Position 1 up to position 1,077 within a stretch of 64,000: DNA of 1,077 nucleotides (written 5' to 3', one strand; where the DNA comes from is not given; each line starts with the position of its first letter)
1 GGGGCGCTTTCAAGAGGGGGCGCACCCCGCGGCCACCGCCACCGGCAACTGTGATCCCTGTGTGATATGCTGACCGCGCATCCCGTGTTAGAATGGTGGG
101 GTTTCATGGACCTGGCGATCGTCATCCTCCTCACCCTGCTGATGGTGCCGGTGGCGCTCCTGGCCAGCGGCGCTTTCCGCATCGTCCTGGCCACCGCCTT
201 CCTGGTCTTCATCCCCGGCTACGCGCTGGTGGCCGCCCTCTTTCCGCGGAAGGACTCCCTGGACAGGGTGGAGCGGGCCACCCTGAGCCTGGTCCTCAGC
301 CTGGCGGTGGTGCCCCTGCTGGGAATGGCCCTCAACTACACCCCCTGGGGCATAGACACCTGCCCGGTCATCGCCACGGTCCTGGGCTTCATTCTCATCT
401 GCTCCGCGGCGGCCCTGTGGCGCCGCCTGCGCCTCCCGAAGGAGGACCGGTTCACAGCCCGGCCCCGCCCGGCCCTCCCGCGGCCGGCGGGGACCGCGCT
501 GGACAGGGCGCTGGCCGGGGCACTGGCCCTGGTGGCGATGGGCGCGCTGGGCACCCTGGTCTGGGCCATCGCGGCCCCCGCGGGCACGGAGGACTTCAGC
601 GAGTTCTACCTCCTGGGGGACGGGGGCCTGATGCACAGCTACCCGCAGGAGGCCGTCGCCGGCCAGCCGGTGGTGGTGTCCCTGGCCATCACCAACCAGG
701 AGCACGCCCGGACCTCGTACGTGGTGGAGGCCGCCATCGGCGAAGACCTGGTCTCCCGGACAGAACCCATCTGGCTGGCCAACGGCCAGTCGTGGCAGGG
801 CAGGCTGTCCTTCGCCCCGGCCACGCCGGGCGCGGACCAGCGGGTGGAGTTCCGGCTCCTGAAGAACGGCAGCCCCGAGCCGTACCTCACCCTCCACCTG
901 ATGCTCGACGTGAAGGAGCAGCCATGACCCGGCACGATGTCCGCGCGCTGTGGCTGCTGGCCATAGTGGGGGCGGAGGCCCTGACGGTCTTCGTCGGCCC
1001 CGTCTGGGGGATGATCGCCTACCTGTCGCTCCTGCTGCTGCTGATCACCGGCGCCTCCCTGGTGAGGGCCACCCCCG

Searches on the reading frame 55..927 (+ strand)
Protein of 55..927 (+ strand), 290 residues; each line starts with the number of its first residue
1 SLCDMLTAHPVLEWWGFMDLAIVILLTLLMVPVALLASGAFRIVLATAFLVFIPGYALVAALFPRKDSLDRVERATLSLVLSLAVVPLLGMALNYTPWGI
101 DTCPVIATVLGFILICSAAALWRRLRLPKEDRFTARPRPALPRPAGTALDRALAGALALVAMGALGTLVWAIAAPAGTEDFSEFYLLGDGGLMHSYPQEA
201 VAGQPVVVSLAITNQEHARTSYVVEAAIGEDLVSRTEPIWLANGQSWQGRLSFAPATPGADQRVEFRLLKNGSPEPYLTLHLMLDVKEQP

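Call 18: search_protein_families(library=pfam, proteins=[window:55-927:+], max_evalue=0.01)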
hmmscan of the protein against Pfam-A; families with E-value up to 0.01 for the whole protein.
window:55-927:+ (290 aa): 1 family
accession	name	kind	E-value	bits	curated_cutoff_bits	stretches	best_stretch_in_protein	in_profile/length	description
PF07760.16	DUF1616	-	9.9e-67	225.7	31.6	1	21-275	2-297/307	Protein of unknown function (DUF1616)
